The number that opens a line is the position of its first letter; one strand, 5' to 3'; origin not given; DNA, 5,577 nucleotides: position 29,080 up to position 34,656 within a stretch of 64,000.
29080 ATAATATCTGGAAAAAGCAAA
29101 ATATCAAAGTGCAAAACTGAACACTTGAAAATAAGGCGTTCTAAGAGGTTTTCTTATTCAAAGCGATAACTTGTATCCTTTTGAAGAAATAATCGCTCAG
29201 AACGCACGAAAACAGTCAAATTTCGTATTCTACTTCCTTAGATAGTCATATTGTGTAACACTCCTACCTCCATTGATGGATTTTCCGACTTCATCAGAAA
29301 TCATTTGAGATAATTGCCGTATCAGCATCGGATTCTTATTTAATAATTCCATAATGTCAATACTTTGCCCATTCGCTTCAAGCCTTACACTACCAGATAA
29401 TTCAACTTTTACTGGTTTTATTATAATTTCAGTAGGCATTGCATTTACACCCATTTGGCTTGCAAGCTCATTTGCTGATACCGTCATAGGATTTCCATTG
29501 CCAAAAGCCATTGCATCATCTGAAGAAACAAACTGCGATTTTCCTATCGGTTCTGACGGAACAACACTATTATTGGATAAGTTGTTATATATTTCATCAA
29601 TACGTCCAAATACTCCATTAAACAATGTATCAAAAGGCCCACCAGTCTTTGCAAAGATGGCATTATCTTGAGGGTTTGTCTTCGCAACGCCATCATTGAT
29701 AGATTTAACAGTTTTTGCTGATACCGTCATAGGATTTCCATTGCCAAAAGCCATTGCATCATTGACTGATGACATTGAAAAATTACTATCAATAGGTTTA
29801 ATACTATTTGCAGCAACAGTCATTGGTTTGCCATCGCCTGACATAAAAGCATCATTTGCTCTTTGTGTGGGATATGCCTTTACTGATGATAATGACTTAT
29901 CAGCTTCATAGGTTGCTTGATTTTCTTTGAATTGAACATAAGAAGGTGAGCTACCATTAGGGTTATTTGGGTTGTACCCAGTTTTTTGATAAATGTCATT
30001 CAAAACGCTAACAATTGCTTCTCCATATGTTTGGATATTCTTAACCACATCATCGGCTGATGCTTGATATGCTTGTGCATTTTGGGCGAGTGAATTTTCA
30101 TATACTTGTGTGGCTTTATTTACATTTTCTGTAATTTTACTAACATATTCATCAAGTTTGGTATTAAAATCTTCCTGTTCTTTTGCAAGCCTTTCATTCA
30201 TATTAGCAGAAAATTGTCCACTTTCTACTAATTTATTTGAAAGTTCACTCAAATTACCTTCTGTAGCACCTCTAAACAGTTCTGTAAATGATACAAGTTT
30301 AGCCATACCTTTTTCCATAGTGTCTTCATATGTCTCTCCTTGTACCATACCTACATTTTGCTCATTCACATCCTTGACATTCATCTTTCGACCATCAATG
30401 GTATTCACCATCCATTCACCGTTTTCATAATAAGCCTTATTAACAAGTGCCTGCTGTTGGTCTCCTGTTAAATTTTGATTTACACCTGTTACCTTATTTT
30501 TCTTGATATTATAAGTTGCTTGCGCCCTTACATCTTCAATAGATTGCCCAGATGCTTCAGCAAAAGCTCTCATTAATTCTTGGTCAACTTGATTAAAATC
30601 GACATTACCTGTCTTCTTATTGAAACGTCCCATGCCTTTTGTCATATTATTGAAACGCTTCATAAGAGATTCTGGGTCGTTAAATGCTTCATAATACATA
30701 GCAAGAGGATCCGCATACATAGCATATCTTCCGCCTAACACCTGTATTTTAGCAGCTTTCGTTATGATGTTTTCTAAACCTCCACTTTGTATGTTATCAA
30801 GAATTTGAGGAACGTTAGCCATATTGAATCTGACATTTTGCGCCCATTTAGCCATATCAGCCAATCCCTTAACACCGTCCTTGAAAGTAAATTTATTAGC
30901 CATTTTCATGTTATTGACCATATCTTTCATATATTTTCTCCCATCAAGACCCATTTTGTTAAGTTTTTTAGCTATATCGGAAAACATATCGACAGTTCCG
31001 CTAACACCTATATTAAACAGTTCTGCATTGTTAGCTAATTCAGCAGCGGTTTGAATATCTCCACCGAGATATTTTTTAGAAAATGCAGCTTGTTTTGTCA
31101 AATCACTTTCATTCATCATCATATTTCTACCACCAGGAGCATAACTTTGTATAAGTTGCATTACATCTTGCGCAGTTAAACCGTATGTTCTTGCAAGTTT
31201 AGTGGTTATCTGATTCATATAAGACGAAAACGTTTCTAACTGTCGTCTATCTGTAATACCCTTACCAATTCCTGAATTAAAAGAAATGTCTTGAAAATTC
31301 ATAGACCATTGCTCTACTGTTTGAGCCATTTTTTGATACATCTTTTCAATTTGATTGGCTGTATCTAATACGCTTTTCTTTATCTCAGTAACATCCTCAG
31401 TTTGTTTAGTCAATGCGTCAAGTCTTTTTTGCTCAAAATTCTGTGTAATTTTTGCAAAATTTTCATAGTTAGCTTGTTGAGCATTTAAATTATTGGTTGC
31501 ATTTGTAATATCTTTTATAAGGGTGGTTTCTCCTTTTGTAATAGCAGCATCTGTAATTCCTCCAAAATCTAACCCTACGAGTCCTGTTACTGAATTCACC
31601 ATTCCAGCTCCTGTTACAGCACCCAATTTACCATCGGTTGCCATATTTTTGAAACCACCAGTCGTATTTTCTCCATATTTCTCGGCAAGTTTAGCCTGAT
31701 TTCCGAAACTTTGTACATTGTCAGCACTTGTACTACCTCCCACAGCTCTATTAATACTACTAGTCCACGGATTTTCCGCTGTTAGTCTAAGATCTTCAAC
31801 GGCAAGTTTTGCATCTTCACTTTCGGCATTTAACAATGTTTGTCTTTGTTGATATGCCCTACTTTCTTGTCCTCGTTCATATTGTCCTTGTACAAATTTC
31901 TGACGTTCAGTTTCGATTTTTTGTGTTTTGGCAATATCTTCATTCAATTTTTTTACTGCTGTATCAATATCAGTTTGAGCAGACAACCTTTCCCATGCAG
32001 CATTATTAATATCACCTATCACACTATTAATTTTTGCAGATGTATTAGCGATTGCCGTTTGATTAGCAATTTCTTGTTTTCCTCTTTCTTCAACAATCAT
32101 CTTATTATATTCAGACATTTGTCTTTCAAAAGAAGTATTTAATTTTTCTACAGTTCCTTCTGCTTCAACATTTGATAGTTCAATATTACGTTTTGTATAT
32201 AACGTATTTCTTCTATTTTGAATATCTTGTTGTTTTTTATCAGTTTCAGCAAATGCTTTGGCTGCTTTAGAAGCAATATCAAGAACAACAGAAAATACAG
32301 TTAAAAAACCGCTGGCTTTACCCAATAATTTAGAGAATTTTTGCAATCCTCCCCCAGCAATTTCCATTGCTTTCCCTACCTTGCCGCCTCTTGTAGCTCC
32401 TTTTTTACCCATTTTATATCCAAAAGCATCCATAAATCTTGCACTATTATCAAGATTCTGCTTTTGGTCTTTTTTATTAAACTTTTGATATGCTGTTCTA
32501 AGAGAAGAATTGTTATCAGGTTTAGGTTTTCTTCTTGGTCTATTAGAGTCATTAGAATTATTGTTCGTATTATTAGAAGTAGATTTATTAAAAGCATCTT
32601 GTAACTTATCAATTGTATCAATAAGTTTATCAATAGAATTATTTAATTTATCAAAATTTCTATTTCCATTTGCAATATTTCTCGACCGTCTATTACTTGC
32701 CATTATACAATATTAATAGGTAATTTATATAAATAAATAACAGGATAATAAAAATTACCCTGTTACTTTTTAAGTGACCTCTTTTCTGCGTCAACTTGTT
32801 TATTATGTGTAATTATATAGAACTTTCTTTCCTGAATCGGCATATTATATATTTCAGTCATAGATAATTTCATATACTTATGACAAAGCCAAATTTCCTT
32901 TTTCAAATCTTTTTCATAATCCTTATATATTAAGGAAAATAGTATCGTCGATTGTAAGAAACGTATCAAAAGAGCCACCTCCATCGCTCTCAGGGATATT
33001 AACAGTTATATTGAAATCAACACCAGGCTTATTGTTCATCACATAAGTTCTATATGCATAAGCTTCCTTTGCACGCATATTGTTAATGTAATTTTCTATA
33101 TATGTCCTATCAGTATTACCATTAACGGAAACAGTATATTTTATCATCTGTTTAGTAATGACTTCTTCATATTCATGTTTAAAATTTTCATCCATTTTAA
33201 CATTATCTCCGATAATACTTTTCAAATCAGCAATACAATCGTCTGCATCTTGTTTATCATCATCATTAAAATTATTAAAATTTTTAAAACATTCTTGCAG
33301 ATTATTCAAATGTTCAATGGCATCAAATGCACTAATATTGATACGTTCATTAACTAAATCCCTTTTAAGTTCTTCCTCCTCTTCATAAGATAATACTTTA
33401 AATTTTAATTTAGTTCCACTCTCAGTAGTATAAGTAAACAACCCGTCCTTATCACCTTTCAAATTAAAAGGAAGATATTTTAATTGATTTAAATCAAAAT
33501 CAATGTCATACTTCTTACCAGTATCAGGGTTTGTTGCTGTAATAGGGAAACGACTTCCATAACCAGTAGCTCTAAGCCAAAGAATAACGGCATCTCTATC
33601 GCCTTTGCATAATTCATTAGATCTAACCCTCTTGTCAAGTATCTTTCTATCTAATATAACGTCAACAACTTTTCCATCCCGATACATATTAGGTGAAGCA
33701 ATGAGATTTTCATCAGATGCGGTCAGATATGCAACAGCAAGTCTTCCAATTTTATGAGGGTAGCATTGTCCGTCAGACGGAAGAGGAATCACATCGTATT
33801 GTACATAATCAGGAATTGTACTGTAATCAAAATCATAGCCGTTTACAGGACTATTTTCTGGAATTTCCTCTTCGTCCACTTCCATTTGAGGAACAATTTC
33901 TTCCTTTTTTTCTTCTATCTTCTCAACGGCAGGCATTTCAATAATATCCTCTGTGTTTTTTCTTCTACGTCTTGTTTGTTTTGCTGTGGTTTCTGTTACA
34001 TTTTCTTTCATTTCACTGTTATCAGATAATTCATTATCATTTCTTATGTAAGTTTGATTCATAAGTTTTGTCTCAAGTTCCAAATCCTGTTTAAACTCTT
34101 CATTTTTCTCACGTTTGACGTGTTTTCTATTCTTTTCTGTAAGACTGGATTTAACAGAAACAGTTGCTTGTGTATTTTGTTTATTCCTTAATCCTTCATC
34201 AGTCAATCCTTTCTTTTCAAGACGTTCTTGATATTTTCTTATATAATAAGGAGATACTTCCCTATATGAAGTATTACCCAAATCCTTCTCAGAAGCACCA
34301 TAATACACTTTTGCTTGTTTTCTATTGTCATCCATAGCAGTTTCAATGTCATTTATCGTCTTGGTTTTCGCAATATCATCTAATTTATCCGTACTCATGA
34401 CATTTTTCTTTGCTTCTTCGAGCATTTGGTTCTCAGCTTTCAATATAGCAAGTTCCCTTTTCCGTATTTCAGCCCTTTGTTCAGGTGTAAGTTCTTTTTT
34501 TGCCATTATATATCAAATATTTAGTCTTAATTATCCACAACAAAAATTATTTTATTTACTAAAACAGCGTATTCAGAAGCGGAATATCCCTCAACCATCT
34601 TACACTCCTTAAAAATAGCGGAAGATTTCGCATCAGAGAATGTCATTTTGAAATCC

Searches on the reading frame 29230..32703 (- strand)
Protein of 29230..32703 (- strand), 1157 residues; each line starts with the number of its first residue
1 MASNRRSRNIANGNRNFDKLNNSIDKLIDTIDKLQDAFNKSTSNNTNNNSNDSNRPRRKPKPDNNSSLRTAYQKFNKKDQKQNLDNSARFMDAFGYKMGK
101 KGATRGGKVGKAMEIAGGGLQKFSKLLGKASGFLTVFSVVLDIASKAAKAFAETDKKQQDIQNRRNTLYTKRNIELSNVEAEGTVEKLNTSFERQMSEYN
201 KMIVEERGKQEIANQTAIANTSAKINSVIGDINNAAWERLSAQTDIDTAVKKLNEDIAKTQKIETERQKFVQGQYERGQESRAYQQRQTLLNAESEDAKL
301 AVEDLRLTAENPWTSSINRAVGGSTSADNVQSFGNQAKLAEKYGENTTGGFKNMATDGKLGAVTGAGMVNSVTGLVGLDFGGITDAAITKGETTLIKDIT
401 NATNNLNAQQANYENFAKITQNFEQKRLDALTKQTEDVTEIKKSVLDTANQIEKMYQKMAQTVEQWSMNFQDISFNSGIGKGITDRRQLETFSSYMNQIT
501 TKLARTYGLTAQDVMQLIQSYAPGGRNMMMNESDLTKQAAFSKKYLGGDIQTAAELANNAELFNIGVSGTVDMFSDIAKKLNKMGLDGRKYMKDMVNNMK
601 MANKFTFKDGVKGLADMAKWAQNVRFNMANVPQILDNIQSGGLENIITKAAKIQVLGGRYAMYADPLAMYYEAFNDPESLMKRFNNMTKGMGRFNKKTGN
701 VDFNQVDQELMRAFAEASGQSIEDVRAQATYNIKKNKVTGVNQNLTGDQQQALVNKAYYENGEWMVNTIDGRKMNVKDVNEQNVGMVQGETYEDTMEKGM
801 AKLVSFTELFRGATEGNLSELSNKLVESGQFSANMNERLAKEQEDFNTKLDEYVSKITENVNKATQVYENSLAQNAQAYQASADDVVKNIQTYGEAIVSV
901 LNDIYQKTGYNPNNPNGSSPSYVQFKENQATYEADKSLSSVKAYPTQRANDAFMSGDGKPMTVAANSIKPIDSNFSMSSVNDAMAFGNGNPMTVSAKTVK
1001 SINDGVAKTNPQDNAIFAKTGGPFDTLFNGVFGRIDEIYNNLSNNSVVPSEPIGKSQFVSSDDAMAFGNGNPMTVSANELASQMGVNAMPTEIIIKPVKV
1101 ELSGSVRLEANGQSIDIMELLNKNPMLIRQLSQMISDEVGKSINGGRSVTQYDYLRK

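Call 8: search_protein_families(library=phrogs, proteins=[window:29230-32703:-])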
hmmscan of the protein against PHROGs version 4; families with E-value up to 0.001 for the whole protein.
window:29230-32703:- (1157 aa): 0 families

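Call 9: search_protein_families(library=pfam, proteins=[window:29230-32703:-])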
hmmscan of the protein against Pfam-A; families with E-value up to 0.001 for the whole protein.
window:29230-32703:- (1157 aa): 1 family
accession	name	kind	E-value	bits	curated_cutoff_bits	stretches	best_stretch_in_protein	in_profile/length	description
PF01442.23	Apolipoprotein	-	0.0003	21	90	1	799-891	93-182/190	Apolipoprotein A1/A4/E domain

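Call 86: search_solved_structures(query=window:29230-32703:-, max_evalue=0.01)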
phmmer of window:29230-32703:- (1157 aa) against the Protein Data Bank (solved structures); distinct sequences matched with E-value up to 0.01: 0.

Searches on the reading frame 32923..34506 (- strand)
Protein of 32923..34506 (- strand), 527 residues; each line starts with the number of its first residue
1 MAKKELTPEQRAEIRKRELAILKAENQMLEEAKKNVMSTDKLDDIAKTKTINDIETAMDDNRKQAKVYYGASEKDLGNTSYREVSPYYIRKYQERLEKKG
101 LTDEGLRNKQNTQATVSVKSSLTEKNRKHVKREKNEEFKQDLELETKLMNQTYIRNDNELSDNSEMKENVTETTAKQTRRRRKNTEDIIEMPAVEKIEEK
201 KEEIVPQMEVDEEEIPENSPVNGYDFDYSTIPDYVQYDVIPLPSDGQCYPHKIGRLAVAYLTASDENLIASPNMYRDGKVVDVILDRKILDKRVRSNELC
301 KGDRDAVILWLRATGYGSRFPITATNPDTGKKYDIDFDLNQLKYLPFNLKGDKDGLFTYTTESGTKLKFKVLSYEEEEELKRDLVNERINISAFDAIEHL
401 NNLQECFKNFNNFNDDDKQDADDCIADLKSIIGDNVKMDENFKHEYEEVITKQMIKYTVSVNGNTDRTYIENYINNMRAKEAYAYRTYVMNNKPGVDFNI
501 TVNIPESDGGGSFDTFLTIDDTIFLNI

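Call 8: search_protein_families(library=phrogs, proteins=[window:32923-34506:-])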
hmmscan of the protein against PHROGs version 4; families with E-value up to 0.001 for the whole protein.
window:32923-34506:- (527 aa): 1 family
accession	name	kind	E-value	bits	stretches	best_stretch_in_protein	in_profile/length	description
phrog_150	-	tail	1.2e-06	29.1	1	262-494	32-266/282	baseplate hub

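Call 9: search_protein_families(library=pfam, proteins=[window:32923-34506:-])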
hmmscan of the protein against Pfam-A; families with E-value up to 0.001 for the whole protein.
window:32923-34506:- (527 aa): 1 family
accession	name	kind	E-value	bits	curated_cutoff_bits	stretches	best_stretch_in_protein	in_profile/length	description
PF12322.14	T4_baseplate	-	1.5e-07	31.8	24.5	1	278-451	42-172/219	T4 bacteriophage base plate protein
